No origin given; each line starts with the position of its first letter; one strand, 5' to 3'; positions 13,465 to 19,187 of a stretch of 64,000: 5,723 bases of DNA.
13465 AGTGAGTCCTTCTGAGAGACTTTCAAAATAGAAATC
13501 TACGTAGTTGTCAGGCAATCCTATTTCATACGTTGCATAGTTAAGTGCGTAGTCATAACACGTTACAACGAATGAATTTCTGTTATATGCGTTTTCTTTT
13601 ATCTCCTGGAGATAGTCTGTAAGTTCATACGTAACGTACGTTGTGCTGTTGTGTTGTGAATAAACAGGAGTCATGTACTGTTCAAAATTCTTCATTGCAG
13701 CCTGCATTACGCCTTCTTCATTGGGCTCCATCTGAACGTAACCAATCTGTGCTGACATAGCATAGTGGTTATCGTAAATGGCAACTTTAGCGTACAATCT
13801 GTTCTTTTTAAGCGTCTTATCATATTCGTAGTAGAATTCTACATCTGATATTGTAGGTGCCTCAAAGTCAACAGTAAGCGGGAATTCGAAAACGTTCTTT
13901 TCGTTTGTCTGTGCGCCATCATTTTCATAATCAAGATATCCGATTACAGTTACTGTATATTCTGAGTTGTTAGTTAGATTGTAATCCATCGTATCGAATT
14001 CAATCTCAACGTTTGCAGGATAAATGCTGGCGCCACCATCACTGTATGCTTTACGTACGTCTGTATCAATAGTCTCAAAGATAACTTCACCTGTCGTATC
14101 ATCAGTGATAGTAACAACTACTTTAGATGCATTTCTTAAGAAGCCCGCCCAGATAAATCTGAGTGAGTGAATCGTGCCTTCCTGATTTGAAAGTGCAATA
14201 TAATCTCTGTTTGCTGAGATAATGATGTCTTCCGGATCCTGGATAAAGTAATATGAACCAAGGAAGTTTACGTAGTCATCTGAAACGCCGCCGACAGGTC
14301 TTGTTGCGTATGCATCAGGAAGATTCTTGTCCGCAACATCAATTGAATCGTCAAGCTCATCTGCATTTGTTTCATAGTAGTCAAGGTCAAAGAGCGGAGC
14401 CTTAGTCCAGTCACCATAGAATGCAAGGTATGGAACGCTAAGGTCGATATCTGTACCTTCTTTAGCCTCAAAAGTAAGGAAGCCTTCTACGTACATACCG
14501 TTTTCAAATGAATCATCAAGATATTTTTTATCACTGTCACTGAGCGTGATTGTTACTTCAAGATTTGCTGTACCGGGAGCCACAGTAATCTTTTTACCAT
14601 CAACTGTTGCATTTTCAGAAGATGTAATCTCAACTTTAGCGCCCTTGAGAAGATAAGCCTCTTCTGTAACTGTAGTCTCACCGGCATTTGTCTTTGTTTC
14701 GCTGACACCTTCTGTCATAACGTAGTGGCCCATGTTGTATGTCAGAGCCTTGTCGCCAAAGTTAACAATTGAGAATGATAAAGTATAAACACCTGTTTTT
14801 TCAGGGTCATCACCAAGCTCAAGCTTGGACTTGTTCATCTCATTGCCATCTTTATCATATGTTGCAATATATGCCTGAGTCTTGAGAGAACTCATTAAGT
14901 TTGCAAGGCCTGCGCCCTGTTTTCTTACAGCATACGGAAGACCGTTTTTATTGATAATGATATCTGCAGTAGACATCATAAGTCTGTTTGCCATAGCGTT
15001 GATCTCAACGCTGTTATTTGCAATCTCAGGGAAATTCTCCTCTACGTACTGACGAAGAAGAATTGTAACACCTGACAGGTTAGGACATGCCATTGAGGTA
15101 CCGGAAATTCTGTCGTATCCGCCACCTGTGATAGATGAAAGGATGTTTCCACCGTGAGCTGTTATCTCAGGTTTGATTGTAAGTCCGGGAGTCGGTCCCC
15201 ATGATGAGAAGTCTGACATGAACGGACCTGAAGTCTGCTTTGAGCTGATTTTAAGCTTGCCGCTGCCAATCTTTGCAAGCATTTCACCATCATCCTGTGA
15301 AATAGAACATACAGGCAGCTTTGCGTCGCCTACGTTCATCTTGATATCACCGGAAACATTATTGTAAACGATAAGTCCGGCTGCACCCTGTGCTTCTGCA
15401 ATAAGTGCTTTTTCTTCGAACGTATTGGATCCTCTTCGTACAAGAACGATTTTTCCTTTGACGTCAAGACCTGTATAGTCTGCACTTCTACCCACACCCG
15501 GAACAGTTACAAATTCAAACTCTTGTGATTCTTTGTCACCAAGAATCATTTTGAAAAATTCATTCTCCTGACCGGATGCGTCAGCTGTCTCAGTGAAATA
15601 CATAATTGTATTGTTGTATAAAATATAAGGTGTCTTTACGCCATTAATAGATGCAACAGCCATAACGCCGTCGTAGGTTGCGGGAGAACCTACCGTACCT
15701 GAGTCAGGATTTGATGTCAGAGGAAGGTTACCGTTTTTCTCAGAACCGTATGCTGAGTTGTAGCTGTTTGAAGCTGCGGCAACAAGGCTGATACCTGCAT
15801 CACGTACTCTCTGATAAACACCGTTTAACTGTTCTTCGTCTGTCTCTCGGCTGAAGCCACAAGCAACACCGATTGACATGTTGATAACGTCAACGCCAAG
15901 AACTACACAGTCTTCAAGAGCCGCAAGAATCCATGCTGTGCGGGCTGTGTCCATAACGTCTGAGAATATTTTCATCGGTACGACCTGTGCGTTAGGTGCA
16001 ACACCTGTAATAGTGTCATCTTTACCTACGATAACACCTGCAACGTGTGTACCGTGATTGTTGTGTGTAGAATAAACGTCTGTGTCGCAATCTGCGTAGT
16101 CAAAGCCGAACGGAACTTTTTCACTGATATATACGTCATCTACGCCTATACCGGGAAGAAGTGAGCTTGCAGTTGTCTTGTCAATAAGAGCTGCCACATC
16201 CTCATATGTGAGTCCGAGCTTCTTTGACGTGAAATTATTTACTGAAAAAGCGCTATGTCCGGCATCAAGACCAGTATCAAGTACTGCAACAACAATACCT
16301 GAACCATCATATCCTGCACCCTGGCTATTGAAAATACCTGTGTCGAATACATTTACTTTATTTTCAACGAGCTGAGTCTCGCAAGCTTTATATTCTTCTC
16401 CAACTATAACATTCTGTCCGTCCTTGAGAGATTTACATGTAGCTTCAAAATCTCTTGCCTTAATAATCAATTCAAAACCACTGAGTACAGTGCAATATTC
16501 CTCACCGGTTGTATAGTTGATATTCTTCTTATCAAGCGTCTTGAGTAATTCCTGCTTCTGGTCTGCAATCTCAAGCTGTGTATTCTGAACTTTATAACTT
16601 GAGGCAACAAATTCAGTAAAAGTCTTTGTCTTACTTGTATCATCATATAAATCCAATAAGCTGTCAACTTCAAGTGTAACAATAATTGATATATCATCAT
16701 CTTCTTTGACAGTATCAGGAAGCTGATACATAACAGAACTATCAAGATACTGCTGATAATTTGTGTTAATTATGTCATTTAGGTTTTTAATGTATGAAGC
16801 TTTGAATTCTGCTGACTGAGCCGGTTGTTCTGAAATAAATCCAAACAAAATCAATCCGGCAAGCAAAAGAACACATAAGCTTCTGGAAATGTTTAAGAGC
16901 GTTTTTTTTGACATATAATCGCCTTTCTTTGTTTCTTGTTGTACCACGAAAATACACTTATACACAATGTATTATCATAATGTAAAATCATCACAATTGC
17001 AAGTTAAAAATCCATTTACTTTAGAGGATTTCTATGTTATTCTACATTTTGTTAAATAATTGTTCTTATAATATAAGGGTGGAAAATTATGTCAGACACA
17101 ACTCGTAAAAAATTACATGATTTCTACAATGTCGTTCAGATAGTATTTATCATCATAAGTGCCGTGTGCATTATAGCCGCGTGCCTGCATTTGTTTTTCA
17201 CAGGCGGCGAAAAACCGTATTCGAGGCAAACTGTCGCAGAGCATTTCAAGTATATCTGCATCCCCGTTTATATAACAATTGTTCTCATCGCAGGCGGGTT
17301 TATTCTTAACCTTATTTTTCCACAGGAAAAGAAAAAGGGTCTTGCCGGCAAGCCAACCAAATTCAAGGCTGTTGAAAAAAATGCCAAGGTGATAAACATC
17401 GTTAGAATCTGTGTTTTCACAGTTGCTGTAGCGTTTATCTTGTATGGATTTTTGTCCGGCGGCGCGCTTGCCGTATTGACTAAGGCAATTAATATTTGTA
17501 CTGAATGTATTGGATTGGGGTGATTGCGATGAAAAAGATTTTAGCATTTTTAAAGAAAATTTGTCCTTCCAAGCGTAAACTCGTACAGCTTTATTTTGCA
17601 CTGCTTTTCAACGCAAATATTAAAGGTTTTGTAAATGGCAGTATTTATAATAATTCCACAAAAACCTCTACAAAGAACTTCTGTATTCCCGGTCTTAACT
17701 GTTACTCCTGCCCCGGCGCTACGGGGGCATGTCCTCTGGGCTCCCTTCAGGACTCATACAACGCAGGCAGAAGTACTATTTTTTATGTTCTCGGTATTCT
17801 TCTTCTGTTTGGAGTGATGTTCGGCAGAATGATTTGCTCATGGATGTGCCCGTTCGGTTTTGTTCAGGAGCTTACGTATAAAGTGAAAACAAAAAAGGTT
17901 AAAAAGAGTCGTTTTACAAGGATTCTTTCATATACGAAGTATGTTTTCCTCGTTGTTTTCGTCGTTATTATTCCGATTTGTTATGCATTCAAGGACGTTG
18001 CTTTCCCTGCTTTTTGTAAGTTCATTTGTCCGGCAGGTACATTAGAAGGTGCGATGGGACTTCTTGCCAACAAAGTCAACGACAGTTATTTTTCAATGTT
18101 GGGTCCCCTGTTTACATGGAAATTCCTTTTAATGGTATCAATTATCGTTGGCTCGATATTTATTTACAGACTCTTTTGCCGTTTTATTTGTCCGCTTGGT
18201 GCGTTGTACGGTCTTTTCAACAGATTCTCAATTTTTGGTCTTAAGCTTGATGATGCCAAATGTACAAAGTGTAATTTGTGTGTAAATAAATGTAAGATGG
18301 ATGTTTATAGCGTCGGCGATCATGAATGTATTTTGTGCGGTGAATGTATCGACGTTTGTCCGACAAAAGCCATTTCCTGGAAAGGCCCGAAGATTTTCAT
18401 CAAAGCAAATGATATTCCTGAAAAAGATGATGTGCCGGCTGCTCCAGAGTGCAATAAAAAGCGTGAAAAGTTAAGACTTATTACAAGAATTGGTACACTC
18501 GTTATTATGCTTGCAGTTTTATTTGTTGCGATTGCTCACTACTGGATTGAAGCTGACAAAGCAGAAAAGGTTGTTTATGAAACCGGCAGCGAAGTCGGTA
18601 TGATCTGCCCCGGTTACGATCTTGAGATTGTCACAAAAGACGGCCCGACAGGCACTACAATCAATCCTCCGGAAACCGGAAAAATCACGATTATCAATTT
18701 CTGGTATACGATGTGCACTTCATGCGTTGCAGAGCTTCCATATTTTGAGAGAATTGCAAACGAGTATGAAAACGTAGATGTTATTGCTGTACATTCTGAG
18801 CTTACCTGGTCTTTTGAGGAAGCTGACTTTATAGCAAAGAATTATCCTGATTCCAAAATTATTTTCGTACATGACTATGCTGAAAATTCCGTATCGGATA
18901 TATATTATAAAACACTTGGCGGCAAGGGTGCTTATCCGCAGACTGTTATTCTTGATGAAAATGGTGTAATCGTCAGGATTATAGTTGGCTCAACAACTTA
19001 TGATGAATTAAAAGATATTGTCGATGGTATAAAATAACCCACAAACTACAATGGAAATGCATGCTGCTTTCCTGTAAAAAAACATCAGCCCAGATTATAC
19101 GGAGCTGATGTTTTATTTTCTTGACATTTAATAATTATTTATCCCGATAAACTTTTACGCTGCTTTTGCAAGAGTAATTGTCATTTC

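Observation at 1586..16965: Contiguous proteolytic peptide-acquisition locus: cell-envelope S8 protease, GLUG lipoprotein and oppABCDF in one co-directional block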

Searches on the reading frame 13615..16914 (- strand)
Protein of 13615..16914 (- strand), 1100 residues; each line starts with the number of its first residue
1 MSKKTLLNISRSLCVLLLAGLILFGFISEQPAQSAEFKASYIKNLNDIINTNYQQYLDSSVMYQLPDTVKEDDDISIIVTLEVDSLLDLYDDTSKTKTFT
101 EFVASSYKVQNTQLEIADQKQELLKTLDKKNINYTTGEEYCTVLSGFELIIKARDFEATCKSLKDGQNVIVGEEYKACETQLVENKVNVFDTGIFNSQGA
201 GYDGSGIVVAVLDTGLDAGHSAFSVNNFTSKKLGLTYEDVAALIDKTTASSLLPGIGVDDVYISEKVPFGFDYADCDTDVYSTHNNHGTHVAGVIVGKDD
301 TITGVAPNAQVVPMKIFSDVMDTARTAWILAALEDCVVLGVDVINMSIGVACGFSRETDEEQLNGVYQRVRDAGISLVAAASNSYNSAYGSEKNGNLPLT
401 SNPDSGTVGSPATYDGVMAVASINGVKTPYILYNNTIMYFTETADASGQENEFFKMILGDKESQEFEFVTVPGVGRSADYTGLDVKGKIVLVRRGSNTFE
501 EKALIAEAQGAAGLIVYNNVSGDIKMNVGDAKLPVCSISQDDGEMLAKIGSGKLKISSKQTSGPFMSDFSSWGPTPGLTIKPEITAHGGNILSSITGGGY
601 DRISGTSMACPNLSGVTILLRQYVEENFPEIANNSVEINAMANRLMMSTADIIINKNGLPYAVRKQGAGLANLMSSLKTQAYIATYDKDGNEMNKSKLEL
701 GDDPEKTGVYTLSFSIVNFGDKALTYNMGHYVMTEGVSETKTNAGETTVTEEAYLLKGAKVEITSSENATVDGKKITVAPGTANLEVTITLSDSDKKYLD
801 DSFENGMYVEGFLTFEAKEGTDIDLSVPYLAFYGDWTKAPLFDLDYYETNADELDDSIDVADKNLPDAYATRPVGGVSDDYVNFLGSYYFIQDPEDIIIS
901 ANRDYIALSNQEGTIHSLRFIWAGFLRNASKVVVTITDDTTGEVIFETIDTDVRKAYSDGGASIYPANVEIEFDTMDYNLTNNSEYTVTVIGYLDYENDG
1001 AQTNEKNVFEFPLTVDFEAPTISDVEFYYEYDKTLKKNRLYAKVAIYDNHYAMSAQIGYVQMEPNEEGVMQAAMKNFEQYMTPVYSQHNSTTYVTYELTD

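Call 19: search_solved_structures(query=window:13615-16914:-, max_evalue=0.001, show_alignments=2)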
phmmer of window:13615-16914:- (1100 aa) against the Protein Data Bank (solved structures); distinct sequences matched with E-value up to 0.001: 124 (the best 60 are shown).
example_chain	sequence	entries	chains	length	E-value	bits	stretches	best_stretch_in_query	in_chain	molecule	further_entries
7edd_A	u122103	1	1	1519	5.5e-66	226.4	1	200-843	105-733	C5a peptidase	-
5xya_A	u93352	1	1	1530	2.2e-62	214.5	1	273-843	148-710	Chemokine protease C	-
5xyr_A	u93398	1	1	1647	3.1e-62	214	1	273-843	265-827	Chemokine protease C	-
6vjb_A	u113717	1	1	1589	9.4e-61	209.1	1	273-843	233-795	Putative cell envelope proteinase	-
5xxz_A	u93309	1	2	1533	2.1e-60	207.9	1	274-843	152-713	Chemokine protease C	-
31mr_B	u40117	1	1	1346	4.3e-58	200.3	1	274-843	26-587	Cell envelope proteinase A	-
8bty_A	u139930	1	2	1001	5.5e-52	180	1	202-849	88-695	C5a peptidase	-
1xf1_A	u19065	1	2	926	6.1e-52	179.9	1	202-849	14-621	C5a peptidase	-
3eif_A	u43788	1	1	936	8e-51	176.2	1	201-849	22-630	C5a peptidase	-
7yzx_A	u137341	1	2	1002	1.1e-50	175.7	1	202-849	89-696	C5a peptidase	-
7bj3_A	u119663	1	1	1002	2.7e-50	174.5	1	202-849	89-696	C5a peptidase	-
8jmw_A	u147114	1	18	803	5.8e-36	127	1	280-700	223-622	S8 family serine peptidase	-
7y6m_C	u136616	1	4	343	1.6e-16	62.7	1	272-386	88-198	Intracellular serine protease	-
7xr8_A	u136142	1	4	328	2.2e-16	62.2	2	276-390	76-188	Major intracellular serine protease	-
1sbi_A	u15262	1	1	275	6.5e-14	54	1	257-421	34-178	SUBTILISIN 8397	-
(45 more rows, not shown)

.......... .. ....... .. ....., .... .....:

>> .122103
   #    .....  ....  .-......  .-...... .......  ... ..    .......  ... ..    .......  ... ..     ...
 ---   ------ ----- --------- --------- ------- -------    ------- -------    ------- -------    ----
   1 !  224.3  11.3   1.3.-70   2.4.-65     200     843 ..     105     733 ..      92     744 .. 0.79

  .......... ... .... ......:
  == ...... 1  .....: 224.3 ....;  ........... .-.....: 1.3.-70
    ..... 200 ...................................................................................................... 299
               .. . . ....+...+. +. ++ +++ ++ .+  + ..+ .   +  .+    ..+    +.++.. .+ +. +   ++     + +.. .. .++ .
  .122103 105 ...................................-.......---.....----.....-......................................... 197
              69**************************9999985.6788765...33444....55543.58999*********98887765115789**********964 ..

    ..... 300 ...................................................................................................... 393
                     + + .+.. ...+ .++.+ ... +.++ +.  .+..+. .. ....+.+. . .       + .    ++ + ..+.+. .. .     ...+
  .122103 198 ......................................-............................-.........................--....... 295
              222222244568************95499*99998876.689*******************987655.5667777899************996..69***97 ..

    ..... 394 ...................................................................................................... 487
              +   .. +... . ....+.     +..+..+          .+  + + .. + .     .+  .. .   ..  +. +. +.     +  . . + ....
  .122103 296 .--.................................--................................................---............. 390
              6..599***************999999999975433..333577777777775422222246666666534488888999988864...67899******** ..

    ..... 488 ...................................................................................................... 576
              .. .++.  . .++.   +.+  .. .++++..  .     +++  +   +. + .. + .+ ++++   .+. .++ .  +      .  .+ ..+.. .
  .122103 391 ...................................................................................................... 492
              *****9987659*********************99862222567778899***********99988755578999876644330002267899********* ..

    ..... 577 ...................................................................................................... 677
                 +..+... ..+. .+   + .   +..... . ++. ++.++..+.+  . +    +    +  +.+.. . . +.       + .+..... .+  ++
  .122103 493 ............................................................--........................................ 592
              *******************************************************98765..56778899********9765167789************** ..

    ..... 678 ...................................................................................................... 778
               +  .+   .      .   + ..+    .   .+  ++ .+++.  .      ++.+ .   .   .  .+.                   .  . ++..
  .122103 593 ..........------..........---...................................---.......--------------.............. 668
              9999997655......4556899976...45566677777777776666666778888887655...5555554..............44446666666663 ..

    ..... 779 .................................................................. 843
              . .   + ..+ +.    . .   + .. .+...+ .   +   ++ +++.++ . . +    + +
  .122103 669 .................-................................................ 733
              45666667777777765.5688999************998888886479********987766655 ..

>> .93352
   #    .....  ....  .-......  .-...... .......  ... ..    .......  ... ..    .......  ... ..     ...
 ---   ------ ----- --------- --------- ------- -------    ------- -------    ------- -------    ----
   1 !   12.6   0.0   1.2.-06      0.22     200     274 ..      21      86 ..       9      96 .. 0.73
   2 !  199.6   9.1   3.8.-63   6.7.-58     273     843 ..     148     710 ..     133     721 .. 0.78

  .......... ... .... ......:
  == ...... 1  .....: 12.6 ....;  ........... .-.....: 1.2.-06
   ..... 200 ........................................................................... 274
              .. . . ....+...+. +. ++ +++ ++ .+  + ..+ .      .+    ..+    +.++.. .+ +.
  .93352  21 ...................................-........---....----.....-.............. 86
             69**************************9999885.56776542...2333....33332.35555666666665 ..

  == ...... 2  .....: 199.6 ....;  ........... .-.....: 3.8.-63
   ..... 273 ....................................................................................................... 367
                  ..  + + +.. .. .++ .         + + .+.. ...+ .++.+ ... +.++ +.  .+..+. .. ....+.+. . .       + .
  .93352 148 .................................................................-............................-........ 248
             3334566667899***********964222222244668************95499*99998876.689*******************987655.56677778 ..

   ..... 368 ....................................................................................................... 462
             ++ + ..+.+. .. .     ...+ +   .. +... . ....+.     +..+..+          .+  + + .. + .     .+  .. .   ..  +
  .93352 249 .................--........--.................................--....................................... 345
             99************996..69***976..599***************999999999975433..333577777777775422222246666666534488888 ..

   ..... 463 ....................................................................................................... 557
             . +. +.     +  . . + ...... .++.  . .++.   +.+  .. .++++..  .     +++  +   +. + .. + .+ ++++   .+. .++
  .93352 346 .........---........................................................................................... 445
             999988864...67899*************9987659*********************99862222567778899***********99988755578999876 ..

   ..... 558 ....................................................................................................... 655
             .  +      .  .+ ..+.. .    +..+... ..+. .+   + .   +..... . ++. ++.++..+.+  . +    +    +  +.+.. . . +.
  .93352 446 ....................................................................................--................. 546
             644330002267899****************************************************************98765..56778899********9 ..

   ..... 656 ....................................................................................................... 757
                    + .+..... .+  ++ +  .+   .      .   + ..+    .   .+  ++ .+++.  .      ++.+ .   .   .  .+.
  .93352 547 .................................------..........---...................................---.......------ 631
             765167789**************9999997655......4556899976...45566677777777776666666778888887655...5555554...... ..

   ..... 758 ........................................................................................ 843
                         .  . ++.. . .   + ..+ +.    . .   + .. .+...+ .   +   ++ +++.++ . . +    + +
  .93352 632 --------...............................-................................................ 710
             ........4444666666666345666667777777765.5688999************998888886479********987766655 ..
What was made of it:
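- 9736..16914 (-): Cell-envelope S8 serine protease, 2392 aa. The mechanical ORF starts at GTG 16965; the likely start is ATG 16914. SpyCEP and C5a peptidase homology over residues 200-843 (call 19).
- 15277..15486 (-): PA (protease-associated) domain inserted in the catalytic domain (aa 477-546). It lies between the catalytic H/N and S, as in SpyCEP and C5a peptidase (call 19).
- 14425..14796 (-): Fn3-like domain (fn3_5, aa 707-830) following the catalytic domain. It aligns to SpyCEP up to residue 843 (call 19).
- On Cell-envelope proteinase group of subtilases (lactocepin / C5a peptidase / SpyCEP type, MEROPS S8A): The alignment to SpyCEP and ScpA is continuous over residues 200-849 (call 19).
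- Closest known: Streptococcal cell-envelope proteinases SpyCEP/ScpC and C5a peptidase ScpA/ScpB. Same: The Asp, His, Asn and Ser motifs align (call 19).
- Protease homology to SpyCEP (E 5e-66) and C5a peptidase (E 6e-52), with aligned catalytic motifs: call 19. The best solved relatives are SpyCEP and C5a peptidase (call 19).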

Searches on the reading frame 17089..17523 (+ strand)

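Call 27: search_protein_families(library=pfam, proteins=[window:17089-17523:+], max_evalue=0.01)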
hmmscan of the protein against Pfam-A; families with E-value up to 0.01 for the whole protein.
window:17089-17523:+ (144 aa): 1 family
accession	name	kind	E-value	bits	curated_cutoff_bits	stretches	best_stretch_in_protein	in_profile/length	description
PF07331.16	TctB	-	0.0019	18.8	29.1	1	22-129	2-99/137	Tripartite tricarboxylate transporter TctB family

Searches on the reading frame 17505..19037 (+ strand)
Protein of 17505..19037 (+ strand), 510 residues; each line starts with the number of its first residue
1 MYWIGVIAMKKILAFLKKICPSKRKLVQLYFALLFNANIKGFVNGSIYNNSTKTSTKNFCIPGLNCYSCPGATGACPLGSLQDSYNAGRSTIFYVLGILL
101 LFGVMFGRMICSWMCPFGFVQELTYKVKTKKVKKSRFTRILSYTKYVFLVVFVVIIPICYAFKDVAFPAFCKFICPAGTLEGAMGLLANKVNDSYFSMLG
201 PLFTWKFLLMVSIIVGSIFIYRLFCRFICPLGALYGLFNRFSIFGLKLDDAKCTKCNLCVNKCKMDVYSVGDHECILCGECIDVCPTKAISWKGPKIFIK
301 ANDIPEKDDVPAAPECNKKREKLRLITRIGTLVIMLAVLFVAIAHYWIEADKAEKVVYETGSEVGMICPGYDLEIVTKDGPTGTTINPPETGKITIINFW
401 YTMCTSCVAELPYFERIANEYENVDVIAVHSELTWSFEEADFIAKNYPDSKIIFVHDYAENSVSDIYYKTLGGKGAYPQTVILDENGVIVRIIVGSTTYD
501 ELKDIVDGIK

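Call 27: search_protein_families(library=pfam, proteins=[window:17505-19037:+], max_evalue=0.01)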
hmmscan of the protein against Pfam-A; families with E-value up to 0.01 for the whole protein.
window:17505-19037:+ (510 aa): 11 families
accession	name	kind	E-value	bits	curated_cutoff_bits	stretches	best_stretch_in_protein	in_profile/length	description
PF12801.12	Fer4_5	-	5.3e-18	65.2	22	2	93-131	7-45/48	4Fe-4S binding domain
PF08534.16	Redoxin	-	1.2e-09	38.5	26.6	1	391-498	27-137/148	Redoxin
PF00037.32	Fer4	-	2.5e-09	37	21.1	2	274-291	7-24/24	4Fe-4S binding domain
PF12838.12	Fer4_7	-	6.1e-07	30.2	27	1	275-295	2-22/52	4Fe-4S dicluster domain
PF00578.27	AhpC-TSA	-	1.1e-06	29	26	1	391-491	24-123/124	AhpC/TSA family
PF13484.11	Fer4_16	-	3.9e-05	24.8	30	1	274-300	1-26/66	4Fe-4S double cluster binding domain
PF13187.11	Fer4_9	-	0.00011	22.5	27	2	252-290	1-52/52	4Fe-4S dicluster domain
PF13746.11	Fer4_18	-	0.001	19.7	27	1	250-287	58-97/114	4Fe-4S dicluster domain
PF13237.11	Fer4_10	-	0.0018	18.6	25.5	1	273-291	7-22/53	4Fe-4S dicluster domain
PF00085.26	Thioredoxin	-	0.0026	18.2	23.5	0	393-430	19-57/103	Thioredoxin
PF12837.12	Fer4_6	-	0.0071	16.7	25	1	275-290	9-24/24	4Fe-4S binding domain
